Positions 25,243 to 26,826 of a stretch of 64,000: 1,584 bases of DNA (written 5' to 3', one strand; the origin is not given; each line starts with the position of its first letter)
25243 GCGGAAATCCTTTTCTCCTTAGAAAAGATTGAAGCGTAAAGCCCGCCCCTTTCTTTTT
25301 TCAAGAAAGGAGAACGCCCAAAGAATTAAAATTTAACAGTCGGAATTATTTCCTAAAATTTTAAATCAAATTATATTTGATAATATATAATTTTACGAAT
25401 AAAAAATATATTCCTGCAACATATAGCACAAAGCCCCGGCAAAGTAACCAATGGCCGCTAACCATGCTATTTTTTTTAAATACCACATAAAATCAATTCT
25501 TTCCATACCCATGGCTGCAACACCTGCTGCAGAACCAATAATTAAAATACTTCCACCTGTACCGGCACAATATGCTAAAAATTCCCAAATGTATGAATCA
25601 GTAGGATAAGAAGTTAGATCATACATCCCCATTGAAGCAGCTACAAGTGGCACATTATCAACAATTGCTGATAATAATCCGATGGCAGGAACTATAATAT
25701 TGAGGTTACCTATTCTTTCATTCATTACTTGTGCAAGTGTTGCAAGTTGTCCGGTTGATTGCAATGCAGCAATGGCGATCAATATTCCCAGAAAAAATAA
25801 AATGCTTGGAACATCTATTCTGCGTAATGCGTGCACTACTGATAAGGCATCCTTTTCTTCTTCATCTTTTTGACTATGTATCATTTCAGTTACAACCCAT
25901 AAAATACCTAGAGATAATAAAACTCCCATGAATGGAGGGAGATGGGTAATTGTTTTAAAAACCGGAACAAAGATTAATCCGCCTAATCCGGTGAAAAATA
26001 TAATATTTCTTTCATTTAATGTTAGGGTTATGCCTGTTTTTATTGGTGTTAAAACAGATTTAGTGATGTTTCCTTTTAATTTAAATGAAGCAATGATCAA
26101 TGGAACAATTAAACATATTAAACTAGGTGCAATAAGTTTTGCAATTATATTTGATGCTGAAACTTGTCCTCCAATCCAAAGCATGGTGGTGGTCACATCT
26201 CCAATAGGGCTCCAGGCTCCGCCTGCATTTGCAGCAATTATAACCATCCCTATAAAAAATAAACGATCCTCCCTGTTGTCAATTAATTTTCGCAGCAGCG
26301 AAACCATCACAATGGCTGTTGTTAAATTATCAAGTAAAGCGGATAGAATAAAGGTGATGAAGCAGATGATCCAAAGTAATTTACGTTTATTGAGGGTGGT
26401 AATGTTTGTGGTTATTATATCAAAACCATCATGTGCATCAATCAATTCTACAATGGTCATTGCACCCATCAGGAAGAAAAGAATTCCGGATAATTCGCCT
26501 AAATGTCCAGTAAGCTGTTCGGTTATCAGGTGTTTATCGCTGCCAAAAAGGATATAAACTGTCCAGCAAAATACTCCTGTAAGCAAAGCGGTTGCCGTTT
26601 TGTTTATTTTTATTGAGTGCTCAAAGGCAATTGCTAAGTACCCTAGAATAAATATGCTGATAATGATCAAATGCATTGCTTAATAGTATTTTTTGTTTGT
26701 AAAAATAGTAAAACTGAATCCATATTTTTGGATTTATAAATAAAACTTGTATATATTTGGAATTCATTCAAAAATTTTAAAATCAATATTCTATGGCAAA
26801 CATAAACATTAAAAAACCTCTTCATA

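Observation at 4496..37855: Dispersed ~100-nt intergenic element with conserved linkers and covarying hairpins, five copies in 64 kb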

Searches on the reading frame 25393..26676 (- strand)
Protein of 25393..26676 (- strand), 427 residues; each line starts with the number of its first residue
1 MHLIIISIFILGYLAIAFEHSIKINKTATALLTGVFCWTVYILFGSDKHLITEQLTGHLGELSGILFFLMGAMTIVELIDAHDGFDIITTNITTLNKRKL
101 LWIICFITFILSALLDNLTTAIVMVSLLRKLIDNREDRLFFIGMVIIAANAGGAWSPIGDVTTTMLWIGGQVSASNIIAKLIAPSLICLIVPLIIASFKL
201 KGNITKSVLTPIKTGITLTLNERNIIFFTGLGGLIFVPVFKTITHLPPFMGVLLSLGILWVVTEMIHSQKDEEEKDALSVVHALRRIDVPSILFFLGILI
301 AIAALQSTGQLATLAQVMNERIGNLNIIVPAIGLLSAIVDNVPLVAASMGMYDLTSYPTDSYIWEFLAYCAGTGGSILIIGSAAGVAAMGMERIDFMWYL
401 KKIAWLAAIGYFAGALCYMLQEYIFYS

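Call 38: find_encoding_contigs(protein=window:25393-26676:-, flank=1000, max_places=10)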
Protein window:25393-26676:- (427 aa): no gene with exactly this product is on record in the collection.

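Call 65: search_protein_families(library=pfam, proteins=[window:25393-26676:-], max_evalue=0.00001)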
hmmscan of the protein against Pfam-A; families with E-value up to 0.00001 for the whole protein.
window:25393-26676:- (427 aa): 1 family
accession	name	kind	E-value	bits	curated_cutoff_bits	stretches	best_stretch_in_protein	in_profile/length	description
PF03600.22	CitMHS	-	2.2e-30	106.4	31.9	1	13-353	1-319/336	Citrate transporter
